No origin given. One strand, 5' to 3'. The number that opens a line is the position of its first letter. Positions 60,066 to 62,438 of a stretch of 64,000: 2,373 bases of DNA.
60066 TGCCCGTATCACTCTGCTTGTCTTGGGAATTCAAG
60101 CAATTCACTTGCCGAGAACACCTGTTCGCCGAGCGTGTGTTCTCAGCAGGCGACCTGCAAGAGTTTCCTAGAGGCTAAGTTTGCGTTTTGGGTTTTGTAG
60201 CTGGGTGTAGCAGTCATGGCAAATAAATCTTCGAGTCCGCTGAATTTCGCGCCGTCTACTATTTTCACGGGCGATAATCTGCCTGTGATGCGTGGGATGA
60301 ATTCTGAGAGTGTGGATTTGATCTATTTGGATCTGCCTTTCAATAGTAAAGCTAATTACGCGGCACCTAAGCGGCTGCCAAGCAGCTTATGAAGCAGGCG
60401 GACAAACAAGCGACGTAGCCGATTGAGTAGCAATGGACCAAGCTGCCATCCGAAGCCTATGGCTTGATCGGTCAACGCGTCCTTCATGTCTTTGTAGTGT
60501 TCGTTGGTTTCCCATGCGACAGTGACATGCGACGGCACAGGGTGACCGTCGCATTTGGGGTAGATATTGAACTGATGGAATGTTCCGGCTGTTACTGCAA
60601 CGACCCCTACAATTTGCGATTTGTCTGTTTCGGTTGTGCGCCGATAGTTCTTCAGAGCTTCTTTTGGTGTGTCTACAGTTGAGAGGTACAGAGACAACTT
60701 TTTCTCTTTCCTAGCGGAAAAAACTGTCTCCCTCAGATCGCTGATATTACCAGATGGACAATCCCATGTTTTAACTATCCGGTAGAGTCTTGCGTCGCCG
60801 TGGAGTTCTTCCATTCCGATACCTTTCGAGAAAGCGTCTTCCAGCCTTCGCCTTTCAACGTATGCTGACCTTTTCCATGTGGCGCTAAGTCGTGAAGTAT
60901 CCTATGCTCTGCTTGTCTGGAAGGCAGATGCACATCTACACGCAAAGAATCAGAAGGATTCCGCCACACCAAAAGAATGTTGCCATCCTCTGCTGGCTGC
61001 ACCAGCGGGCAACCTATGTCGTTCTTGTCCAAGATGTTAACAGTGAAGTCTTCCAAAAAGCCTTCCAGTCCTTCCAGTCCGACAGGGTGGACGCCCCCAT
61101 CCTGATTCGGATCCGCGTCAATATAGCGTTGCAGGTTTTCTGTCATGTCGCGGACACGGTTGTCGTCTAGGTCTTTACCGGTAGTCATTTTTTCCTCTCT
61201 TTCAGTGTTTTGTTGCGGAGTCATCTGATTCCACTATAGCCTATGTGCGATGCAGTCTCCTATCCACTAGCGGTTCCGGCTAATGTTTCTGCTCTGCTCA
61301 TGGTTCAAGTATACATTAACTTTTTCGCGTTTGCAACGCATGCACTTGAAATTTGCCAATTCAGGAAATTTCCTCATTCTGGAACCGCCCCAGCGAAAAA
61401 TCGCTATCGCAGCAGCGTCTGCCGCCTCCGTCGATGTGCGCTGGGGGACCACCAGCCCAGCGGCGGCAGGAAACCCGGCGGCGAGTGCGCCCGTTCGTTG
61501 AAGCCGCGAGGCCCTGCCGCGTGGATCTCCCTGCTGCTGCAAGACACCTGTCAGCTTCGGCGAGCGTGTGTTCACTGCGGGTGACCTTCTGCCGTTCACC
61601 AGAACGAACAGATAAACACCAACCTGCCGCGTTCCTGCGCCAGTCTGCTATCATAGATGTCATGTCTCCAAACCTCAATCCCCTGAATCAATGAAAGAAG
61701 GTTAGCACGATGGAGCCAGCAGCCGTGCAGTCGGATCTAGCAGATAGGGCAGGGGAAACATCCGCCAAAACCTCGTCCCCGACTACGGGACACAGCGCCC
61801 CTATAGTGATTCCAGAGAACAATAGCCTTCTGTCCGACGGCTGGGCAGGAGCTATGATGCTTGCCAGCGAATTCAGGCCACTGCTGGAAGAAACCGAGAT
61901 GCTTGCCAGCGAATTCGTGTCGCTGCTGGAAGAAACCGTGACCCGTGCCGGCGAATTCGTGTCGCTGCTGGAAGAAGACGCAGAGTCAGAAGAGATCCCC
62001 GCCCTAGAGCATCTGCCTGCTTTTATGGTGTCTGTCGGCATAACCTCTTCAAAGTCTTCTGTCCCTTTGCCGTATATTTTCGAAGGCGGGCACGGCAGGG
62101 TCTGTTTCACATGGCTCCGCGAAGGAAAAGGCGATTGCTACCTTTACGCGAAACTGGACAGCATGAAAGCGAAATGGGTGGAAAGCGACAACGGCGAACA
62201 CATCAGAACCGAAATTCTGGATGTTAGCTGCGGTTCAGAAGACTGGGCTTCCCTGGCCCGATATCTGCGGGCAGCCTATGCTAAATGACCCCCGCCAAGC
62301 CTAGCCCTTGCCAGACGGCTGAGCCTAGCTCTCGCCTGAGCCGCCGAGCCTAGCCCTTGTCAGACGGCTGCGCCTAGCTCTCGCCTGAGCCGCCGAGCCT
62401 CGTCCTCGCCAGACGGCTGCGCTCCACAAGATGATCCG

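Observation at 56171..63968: Accessory island built from short gene cassettes separated by shuffled combinations of conserved non-coding modules (possible novel cassette-recombination scaffold)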

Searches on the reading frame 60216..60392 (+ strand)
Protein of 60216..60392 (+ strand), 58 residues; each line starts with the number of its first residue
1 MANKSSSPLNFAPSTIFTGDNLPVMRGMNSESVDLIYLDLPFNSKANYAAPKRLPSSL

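Call 10: search_protein_families(library=pfam, max_evalue=0.01, proteins=[window:60216-60392:+])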
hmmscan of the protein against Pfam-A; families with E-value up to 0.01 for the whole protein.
window:60216-60392:+ (58 aa): 0 families

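Call 40: search_protein_families(library=padloc, max_evalue=0.01, proteins=[window:60216-60392:+])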
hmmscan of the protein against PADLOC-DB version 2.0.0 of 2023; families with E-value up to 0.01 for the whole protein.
window:60216-60392:+ (58 aa): 10 families
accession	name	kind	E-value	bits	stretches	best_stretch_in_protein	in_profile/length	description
PDLC03339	MTase_II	-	1.1e-05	22.4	1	15-46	5-36/399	Type II methyltransferase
PDLC03238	MTase_II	-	7.3e-05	20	1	15-49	125-159/428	Type II methyltransferase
PDLC03216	MTase_II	-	0.0001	19.4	1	10-45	8-43/364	Type II methyltransferase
PDLC03321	MTase_II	-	0.00011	19.5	1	1-51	1-51/245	Type II methyltransferase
PDLC03641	MTase_III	-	0.00023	17.8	1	16-44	107-138/657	Type III methyltransferase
PDLC03299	MTase_II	-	0.00044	17.8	1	14-49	15-50/296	Type II methyltransferase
PDLC03300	MTase_II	-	0.0011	16.1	1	14-45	12-43/302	Type II methyltransferase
PDLC03738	oMTase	-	0.0023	14.7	1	13-45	20-52/376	orphan methyltransferase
PDLC03634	MTase_III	-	0.0031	14.5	1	16-47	97-131/621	Type III methyltransferase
PDLC03371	MTase_II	-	0.0063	14.1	1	14-46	11-43/260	Type II methyltransferase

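Call 41: search_protein_families(library=phrogs, max_evalue=0.01, proteins=[window:60216-60392:+])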
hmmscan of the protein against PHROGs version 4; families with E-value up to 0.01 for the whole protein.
window:60216-60392:+ (58 aa): 2 families
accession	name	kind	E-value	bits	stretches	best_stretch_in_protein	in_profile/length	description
phrog_67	-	other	2.8e-06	27.7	1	15-49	125-159/743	DNA methyltransferase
phrog_6025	-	other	0.00054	20.6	1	9-47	7-45/192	DNA methyltransferase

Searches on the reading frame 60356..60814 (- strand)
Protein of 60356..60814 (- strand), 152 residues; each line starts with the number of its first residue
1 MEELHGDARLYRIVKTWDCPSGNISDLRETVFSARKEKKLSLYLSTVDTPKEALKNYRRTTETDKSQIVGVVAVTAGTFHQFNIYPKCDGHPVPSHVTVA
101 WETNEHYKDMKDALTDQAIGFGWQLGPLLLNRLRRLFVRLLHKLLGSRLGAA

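Call 10: search_protein_families(library=pfam, max_evalue=0.01, proteins=[window:60356-60814:-])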
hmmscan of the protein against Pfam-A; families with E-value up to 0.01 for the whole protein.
window:60356-60814:- (152 aa): 0 families

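Call 40: search_protein_families(library=padloc, max_evalue=0.01, proteins=[window:60356-60814:-])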
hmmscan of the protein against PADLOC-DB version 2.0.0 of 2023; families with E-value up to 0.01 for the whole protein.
window:60356-60814:- (152 aa): 2 families
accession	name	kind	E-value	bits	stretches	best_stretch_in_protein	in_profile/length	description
PDLC04579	PDC-M32B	-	3.6e-08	32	1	7-124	4-119/123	-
PDLC04578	PDC-M32B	-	1.4e-06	26.7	1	35-124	37-125/131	-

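Call 41: search_protein_families(library=phrogs, max_evalue=0.01, proteins=[window:60356-60814:-])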
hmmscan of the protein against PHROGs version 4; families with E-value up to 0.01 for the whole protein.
window:60356-60814:- (152 aa): 0 families

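Call 91: search_protein_families(library=pfam, max_evalue=5, proteins=[window:60356-60814:-])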
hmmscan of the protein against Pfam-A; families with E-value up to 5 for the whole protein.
window:60356-60814:- (152 aa): 2 families
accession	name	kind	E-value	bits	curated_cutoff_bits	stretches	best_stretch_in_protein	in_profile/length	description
PF20669.3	Exo70_N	-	0.035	14.8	23.9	1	12-67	7-57/83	Exocyst complex component Exo70 N-terminal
PF25045.1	vWA_Ro60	-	0.16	12.3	27.7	1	48-79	108-137/165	Ro60 vWA domain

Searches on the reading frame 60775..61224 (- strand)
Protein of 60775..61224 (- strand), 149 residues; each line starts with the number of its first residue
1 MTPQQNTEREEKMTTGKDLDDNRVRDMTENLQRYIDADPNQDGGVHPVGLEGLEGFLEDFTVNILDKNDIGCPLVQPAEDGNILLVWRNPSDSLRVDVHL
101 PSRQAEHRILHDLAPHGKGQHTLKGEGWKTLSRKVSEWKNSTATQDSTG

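Call 10: search_protein_families(library=pfam, max_evalue=0.01, proteins=[window:60775-61224:-])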
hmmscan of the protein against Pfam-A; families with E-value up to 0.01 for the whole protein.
window:60775-61224:- (149 aa): 0 families

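Call 40: search_protein_families(library=padloc, max_evalue=0.01, proteins=[window:60775-61224:-])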
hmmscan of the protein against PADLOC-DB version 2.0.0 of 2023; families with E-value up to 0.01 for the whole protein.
window:60775-61224:- (149 aa): 2 families
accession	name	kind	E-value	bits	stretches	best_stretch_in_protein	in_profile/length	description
PDLC04575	PDC-M32A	-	7.6e-05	19.9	1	66-137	296-369/375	-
PDLC04574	PDC-M32A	-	0.00056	16.9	1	17-140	252-373/376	-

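Call 41: search_protein_families(library=phrogs, max_evalue=0.01, proteins=[window:60775-61224:-])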
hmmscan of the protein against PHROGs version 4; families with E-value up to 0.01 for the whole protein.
window:60775-61224:- (149 aa): 0 families

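Call 91: search_protein_families(library=pfam, max_evalue=5, proteins=[window:60775-61224:-])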
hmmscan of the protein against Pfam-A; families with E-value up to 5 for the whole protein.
window:60775-61224:- (149 aa): 1 family
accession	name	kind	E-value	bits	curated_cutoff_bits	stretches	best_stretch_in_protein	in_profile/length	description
PF25251.1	DUF7853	-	0.16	13.1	27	1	12-42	38-69/81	Family of unknown function (DUF7853)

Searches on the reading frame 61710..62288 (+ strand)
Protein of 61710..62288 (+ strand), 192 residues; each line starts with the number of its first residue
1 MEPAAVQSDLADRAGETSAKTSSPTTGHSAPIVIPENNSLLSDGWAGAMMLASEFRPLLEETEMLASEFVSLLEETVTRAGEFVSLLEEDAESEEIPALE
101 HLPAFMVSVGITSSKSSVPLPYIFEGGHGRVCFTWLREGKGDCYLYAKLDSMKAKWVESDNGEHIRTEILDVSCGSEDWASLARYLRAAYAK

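Call 10: search_protein_families(library=pfam, max_evalue=0.01, proteins=[window:61710-62288:+])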
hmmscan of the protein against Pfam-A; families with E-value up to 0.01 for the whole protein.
window:61710-62288:+ (192 aa): 0 families

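Call 13: find_encoding_contigs(protein=window:61710-62288:+, flank=10000, max_places=10)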
Protein window:61710-62288:+ (192 aa): no gene with exactly this product is on record in the collection.

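Call 40: search_protein_families(library=padloc, max_evalue=0.01, proteins=[window:61710-62288:+])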
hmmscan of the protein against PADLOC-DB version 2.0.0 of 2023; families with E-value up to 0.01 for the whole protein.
window:61710-62288:+ (192 aa): 1 family
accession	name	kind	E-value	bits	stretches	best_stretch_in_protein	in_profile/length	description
PDLC04574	PDC-M32A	-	0.005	13.8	1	115-189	298-371/376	-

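Call 41: search_protein_families(library=phrogs, max_evalue=0.01, proteins=[window:61710-62288:+])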
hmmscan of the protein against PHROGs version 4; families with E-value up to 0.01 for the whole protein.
window:61710-62288:+ (192 aa): 0 families

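Call 91: search_protein_families(library=pfam, max_evalue=5, proteins=[window:61710-62288:+])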
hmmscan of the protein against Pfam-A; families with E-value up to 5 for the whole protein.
window:61710-62288:+ (192 aa): 0 families
